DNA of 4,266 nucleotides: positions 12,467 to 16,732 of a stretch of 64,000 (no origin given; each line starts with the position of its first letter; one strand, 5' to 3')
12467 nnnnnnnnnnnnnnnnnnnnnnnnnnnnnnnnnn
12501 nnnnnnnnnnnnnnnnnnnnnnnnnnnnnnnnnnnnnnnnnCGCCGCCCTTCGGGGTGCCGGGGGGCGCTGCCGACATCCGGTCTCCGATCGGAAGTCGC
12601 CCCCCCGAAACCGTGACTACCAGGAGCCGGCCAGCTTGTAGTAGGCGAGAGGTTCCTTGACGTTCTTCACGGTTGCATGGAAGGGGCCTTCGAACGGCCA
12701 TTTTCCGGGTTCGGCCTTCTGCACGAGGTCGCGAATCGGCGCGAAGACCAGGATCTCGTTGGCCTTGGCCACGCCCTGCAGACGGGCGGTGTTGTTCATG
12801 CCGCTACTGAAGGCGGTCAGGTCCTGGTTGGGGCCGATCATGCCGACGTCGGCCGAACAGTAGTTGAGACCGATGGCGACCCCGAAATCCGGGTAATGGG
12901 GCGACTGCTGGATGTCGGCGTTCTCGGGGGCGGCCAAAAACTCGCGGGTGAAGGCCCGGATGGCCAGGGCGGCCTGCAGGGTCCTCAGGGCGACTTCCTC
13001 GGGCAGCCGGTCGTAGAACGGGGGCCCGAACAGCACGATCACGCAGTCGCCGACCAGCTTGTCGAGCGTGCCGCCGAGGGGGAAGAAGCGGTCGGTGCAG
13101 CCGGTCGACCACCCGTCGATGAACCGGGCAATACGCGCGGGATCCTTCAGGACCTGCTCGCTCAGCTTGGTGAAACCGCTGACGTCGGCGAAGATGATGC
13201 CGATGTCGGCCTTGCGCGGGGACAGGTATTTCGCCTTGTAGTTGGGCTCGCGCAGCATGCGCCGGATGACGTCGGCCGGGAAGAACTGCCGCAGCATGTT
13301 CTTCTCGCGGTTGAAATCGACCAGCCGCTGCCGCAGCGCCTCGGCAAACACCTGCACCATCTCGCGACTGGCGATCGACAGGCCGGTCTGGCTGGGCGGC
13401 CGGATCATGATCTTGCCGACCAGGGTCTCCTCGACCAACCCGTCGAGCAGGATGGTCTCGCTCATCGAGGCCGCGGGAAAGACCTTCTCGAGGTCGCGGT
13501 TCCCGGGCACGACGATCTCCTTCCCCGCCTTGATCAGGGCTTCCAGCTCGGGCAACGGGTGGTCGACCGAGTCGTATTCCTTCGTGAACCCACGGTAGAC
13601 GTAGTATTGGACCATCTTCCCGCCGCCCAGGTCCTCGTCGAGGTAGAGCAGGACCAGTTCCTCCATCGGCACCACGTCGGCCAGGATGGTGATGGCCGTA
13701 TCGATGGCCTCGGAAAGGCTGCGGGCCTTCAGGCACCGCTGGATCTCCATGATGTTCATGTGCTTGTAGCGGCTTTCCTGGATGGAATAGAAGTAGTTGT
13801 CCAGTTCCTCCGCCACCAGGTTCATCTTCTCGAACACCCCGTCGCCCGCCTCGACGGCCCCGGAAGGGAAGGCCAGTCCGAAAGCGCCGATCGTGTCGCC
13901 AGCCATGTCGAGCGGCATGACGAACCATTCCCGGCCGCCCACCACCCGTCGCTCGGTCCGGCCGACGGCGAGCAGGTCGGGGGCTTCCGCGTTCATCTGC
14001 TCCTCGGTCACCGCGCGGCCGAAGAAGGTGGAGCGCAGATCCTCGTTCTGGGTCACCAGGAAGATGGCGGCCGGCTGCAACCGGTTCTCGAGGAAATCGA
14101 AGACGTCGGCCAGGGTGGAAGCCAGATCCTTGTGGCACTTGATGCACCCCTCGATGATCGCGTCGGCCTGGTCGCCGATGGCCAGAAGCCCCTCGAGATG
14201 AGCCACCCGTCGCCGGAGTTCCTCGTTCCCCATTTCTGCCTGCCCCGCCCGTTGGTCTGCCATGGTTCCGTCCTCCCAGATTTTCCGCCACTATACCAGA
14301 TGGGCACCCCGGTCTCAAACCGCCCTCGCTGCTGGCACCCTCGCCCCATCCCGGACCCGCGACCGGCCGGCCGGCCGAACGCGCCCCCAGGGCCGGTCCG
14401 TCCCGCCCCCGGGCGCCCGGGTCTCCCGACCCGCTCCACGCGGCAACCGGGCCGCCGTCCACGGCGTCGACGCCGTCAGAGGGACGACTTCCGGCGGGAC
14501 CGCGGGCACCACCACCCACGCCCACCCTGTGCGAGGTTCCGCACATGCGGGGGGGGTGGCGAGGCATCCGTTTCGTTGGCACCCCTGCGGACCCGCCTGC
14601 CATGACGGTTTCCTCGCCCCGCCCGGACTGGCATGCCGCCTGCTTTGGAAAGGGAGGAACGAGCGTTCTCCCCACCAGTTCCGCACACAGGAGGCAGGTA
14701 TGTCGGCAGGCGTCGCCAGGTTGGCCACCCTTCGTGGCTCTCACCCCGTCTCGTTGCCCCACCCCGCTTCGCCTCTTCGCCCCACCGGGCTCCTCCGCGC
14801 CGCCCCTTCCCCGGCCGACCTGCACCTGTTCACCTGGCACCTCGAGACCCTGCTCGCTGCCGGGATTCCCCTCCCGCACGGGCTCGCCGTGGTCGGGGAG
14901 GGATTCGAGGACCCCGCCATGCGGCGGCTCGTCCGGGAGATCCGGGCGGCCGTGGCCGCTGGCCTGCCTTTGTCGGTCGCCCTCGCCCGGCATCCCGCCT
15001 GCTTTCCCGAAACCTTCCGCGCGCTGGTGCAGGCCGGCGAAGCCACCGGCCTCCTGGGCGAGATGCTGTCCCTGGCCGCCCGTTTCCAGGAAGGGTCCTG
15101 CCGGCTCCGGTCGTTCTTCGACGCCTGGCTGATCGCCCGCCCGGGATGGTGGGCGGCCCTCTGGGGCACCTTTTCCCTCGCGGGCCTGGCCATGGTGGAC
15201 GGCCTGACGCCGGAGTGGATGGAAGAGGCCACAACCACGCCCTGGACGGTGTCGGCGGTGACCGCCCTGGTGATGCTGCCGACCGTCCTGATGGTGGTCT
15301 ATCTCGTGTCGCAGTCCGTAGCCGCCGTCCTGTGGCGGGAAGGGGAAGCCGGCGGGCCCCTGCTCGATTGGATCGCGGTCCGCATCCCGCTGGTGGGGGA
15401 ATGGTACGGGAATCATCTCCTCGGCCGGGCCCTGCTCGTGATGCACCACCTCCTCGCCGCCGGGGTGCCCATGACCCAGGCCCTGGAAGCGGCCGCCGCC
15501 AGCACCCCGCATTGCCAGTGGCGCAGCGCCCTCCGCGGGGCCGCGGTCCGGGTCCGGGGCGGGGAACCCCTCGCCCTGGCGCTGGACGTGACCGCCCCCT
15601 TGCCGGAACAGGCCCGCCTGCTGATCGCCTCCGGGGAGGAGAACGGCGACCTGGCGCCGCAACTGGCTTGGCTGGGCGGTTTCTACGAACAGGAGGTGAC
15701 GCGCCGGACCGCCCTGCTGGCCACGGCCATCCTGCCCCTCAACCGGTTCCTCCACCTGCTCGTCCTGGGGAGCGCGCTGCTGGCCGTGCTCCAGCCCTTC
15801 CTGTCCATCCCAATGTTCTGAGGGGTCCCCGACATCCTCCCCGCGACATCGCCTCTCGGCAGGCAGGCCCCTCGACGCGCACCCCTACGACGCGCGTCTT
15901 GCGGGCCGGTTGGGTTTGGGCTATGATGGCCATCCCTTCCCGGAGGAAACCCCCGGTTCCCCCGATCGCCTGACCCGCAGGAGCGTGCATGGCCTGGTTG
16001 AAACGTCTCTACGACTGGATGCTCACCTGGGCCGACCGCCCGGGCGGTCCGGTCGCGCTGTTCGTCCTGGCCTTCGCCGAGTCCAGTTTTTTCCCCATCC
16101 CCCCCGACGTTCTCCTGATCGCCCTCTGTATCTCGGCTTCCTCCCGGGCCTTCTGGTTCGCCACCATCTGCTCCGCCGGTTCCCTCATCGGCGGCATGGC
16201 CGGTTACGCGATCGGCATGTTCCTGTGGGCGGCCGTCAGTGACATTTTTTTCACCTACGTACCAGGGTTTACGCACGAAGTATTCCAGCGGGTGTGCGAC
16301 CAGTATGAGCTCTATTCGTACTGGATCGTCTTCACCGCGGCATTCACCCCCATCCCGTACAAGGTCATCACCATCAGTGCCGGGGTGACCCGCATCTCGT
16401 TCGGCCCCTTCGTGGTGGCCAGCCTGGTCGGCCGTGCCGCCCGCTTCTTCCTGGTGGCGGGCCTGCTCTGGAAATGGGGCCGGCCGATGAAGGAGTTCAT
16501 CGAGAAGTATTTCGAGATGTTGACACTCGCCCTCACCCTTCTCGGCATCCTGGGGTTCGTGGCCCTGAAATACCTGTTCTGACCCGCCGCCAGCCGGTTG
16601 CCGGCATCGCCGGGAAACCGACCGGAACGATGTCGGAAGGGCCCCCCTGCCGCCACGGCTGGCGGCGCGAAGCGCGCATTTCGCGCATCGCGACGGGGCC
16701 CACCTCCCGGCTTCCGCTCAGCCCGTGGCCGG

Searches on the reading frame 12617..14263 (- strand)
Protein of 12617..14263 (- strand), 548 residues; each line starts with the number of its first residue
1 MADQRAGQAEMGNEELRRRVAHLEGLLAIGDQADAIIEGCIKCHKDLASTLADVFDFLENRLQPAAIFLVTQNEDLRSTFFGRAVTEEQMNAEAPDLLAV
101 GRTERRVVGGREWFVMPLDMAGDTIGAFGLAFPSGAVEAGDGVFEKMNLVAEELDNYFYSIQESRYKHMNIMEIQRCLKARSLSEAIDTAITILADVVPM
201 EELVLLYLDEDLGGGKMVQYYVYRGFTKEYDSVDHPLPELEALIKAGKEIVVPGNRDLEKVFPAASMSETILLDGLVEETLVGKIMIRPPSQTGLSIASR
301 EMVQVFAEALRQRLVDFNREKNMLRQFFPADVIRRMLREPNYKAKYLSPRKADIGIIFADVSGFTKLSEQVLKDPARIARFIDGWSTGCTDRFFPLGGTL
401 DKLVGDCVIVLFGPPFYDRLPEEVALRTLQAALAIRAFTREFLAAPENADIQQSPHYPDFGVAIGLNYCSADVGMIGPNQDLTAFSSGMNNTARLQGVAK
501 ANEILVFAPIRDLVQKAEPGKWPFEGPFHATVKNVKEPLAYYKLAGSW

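Call 99: search_protein_families(library=pfam, proteins=[window:12617-14263:-], max_evalue=0.001)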
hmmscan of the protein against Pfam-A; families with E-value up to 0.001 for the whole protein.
window:12617-14263:- (548 aa): 1 family
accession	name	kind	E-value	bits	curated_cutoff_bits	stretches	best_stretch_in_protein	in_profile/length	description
PF00211.25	Guanylate_cyc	-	7.5e-06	26.1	21.9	1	350-513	5-154/183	Adenylate and Guanylate cyclase catalytic domain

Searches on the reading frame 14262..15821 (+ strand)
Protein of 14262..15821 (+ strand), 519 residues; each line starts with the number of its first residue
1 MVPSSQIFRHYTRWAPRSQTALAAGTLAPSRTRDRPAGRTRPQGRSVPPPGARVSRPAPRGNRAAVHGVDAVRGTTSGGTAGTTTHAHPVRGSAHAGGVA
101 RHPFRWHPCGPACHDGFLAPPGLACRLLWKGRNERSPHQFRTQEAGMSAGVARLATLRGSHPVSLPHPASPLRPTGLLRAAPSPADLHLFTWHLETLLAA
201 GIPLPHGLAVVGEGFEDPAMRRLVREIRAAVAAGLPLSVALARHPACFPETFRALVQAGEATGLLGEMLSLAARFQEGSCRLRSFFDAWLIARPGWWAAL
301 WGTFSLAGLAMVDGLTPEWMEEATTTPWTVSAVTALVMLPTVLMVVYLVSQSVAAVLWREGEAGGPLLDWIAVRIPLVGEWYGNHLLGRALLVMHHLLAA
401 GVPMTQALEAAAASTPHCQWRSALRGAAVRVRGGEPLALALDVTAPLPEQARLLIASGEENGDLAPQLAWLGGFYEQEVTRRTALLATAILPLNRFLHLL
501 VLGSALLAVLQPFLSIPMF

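Call 99: search_protein_families(library=pfam, proteins=[window:14262-15821:+], max_evalue=0.001)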
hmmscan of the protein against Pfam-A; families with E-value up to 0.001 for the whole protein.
window:14262-15821:+ (519 aa): 1 family
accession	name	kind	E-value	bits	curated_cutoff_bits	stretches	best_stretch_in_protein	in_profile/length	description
PF00482.28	T2SSF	-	2.9e-34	118.2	25.2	2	193-282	4-94/125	Type II secretion system (T2SS), protein F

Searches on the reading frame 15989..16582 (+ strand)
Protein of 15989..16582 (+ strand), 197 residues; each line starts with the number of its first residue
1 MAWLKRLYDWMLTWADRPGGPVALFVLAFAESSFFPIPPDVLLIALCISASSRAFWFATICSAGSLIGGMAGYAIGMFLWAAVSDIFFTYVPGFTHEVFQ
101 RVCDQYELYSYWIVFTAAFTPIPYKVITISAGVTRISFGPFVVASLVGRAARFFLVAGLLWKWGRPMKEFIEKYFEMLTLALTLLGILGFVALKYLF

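Call 100: search_protein_families(library=pfam, proteins=[window:15989-16582:+], max_evalue=0.001)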
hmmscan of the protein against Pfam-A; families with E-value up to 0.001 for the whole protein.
window:15989-16582:+ (197 aa): 1 family
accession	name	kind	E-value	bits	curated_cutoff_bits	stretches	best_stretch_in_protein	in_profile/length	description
PF09335.16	VTT_dom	-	2.5e-10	41.3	33.9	1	37-159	1-120/123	VTT domain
